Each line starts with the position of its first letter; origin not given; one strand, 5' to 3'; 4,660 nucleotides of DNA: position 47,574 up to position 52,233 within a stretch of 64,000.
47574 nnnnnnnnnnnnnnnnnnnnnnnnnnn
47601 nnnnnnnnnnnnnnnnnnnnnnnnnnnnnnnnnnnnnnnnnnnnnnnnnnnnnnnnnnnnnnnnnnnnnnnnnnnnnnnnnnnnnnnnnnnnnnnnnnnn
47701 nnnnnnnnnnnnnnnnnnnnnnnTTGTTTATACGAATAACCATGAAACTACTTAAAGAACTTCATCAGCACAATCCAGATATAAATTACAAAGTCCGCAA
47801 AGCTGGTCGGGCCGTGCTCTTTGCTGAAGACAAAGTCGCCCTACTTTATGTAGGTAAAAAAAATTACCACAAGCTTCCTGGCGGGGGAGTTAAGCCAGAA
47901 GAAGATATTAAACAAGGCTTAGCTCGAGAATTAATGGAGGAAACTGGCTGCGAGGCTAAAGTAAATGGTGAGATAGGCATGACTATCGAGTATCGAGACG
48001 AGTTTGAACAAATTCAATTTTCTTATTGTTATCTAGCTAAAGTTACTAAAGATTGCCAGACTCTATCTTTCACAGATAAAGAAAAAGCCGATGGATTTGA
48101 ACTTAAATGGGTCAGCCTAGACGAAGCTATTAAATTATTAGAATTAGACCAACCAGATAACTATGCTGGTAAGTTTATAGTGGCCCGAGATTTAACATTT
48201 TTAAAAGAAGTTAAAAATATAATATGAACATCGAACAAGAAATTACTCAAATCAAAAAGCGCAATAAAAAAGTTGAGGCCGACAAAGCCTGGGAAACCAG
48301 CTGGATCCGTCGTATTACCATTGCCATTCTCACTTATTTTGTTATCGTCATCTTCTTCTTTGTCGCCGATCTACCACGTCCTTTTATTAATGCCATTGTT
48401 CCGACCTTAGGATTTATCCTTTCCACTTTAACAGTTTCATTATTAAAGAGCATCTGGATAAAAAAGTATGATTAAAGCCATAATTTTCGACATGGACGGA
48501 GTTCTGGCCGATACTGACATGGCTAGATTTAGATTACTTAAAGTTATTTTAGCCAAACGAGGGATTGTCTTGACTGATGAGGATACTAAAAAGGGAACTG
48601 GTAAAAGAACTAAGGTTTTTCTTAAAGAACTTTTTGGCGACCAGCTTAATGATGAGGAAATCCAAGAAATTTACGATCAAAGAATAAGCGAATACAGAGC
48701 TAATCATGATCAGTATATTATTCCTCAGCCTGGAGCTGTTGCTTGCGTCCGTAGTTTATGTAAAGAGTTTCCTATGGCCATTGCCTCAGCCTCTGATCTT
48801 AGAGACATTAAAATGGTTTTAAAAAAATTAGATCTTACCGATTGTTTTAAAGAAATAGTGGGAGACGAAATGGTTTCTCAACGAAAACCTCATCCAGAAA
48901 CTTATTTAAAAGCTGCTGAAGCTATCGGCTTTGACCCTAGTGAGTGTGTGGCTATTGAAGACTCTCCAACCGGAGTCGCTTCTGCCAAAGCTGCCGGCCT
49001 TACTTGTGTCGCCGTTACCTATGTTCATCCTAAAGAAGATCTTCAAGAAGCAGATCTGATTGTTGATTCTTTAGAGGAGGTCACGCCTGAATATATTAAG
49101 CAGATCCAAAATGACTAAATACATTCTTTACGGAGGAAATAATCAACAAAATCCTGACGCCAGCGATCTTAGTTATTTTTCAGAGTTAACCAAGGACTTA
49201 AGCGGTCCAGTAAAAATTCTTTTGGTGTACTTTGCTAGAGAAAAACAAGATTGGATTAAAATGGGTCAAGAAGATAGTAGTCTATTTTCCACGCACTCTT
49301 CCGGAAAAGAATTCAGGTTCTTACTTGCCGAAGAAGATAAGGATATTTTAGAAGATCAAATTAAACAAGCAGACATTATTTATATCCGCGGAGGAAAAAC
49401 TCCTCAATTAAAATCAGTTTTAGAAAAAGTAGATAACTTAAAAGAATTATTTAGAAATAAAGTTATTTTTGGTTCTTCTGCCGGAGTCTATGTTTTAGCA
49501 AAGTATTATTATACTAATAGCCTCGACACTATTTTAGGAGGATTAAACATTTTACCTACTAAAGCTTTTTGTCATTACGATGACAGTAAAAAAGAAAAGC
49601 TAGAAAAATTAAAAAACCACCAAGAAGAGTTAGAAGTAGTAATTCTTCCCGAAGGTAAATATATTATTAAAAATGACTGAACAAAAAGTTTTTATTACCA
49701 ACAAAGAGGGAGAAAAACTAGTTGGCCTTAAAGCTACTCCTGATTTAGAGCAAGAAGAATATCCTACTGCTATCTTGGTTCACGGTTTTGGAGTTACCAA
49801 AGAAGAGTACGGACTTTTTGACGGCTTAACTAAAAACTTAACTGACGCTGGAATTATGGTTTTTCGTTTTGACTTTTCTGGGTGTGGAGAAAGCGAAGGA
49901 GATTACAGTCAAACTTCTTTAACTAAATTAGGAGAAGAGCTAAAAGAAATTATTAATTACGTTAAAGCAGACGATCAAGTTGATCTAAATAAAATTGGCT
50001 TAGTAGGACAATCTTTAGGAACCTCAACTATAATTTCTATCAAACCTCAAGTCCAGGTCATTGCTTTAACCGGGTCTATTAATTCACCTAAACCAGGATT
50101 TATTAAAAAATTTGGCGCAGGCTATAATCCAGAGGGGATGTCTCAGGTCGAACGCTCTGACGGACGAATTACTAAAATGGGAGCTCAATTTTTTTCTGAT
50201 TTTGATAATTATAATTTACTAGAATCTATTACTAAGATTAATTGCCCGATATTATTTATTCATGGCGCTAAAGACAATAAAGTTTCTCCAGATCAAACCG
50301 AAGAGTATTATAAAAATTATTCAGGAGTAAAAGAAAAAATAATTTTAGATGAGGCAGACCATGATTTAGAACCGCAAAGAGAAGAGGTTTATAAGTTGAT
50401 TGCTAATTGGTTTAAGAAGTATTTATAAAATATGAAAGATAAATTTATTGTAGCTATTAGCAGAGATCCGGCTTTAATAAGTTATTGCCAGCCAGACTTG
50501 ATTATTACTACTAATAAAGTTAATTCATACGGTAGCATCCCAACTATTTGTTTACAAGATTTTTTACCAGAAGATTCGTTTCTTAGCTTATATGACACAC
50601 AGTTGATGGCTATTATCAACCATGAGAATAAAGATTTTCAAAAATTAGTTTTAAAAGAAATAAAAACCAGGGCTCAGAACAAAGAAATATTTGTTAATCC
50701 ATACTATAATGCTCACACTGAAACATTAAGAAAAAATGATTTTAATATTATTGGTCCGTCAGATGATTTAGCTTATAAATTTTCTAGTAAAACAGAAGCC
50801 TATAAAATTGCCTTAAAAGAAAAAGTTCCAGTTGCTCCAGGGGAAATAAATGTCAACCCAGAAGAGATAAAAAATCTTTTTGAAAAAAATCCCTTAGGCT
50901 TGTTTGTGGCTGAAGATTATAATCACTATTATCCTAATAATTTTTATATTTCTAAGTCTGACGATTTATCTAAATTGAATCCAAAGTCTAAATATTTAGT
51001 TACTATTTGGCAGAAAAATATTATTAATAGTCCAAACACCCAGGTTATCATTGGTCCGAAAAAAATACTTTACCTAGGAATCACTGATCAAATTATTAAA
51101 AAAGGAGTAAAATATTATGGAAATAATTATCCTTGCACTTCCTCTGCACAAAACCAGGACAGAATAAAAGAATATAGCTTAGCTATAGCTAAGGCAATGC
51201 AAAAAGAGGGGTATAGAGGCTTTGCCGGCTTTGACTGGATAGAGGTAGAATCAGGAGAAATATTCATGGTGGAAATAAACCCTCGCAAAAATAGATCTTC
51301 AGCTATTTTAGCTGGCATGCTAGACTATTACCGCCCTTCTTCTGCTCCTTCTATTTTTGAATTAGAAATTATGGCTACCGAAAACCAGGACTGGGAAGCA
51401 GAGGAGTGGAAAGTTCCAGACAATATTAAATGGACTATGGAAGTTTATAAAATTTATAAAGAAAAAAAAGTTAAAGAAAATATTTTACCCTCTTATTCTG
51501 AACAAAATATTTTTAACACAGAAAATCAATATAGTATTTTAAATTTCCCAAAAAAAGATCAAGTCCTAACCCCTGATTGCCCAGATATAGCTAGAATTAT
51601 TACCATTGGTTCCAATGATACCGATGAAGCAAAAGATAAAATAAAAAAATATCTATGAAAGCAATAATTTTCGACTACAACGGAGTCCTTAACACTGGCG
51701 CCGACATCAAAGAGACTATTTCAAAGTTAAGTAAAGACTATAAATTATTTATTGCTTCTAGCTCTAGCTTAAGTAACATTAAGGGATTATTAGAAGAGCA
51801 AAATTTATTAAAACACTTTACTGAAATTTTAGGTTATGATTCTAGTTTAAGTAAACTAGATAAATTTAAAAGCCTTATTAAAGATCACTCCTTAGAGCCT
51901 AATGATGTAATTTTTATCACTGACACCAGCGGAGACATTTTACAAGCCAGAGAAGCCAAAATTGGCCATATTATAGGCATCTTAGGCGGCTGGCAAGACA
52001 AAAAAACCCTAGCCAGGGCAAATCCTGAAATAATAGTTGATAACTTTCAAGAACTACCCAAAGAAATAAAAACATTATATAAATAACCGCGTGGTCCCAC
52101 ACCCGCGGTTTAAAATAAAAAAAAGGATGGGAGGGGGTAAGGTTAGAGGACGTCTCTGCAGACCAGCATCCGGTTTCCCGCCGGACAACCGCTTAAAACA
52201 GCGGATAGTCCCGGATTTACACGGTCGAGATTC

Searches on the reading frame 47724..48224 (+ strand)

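Call 59: search_protein_families(library=pfam, proteins=[window:47724-48224:+], max_evalue=0.001)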
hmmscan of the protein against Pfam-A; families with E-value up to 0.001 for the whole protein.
window:47724-48224:+ (167 aa): 1 family
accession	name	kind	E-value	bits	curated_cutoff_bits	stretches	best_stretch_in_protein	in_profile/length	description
PF00293.34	NUDIX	-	2.8e-14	53.7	21.1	1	30-143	8-125/134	NUDIX domain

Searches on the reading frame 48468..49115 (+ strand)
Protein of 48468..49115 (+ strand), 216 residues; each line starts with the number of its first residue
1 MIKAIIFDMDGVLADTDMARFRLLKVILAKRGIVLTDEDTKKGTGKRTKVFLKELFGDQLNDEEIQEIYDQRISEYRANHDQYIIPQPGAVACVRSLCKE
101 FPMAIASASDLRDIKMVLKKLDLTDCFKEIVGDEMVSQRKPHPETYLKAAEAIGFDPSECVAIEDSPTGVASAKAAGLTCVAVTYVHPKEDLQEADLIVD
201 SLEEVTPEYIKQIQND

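Call 59: search_protein_families(library=pfam, proteins=[window:48468-49115:+], max_evalue=0.001)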
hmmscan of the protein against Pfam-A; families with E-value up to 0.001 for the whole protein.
window:48468-49115:+ (216 aa): 5 families
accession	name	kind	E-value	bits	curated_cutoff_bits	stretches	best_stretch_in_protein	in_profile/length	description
PF13419.12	HAD_2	-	1.3e-32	113.8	23.8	1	5-183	1-178/178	Haloacid dehalogenase-like hydrolase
PF00702.32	Hydrolase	-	5.2e-26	92.6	26.4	1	2-177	1-191/191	haloacid dehalogenase-like hydrolase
PF13242.12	Hydrolase_like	-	1.1e-09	38.4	22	1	139-204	3-74/75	HAD-hyrolase-like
PF03031.24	NIF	-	5.5e-05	23.3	21.8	1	77-180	30-131/160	NLI interacting factor-like phosphatase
PF12710.13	HAD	-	0.00022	22.1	27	1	5-167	1-182/189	haloacid dehalogenase-like hydrolase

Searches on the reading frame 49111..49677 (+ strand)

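Call 59: search_protein_families(library=pfam, proteins=[window:49111-49677:+], max_evalue=0.001)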
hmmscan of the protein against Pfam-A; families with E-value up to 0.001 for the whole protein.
window:49111-49677:+ (189 aa): 2 families
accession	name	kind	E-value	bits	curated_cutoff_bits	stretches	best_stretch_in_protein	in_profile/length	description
PF03575.23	Peptidase_S51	-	9.1e-13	48.8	23.9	1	10-186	8-197/206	Peptidase family S51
PF01174.25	SNO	-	0.00056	20.3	27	1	81-175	28-126/188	SNO glutamine amidotransferase family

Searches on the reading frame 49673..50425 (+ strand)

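Call 59: search_protein_families(library=pfam, proteins=[window:49673-50425:+], max_evalue=0.001)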
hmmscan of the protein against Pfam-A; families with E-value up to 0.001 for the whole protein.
window:49673-50425:+ (251 aa): 11 families
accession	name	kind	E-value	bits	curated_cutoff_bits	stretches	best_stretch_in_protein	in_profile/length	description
PF12146.15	Hydrolase_4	-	1.7e-15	57.4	27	2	34-123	8-93/239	Serine aminopeptidase, S33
PF00561.26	Abhydrolase_1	-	5.2e-10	39.8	25.8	1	34-119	4-82/245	alpha/beta hydrolase fold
PF20408.4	Abhydrolase_11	-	1.5e-09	38.3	27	0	33-124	5-94/193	Alpha/beta hydrolase domain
PF12697.13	Abhydrolase_6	-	3.1e-08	35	26.3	1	34-237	2-212/217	Alpha/beta hydrolase family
PF00326.27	Peptidase_S9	-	1.2e-07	31.8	22.6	1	171-251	126-210/213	Prolyl oligopeptidase family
PF02129.25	Peptidase_S15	-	4.4e-07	30.3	23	0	179-230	211-260/262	X-Pro dipeptidyl-peptidase (S15 family)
PF08840.17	BAAT_C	-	1.3e-05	25.8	20.9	1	92-207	8-130/210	BAAT / Acyl-CoA thioester hydrolase C terminal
PF20434.5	BD-FAE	-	1.7e-05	24.9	26.8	0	170-214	166-213/215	BD-FAE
PF02273.21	Acyl_transf_2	-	0.00017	21.4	20.3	1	32-129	32-124/294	Acyl transferase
PF01738.24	DLH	-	0.00019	21.6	21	0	183-216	136-169/217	Dienelactone hydrolase family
PF08538.16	DUF1749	-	0.00026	20.6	24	0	47-121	47-120/299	Protein of unknown function (DUF1749)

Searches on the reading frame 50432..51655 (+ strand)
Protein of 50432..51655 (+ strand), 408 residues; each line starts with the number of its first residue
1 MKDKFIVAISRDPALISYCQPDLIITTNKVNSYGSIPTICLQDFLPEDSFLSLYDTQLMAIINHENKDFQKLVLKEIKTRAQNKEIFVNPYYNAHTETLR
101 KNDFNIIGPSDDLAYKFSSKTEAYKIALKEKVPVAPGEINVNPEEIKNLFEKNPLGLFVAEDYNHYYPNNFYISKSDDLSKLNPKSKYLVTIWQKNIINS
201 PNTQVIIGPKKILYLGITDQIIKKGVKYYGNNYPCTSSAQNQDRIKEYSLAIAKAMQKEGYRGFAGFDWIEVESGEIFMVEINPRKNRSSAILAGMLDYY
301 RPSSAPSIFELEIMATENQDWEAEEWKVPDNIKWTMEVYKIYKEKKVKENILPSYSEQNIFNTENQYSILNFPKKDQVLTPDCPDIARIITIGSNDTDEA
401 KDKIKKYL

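Call 59: search_protein_families(library=pfam, proteins=[window:50432-51655:+], max_evalue=0.001)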
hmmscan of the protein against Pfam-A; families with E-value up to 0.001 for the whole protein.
window:50432-51655:+ (408 aa): 1 family
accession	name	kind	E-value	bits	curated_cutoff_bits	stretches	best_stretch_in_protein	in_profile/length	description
PF02655.19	ATP-grasp_3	-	3.3e-07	31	23.2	1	189-285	63-156/160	ATP-grasp domain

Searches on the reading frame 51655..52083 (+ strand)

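Call 59: search_protein_families(library=pfam, proteins=[window:51655-52083:+], max_evalue=0.001)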
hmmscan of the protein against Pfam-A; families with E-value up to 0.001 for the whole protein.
window:51655-52083:+ (143 aa): 3 families
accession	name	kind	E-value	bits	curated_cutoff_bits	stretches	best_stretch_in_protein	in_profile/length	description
PF13419.12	HAD_2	-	9.2e-11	42.6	23.8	1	16-104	82-174/178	Haloacid dehalogenase-like hydrolase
PF00702.32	Hydrolase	-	5.4e-05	24.1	26.4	0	17-101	102-190/191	haloacid dehalogenase-like hydrolase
PF13242.12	Hydrolase_like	-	0.00035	20.9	22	1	71-134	10-75/75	HAD-hyrolase-like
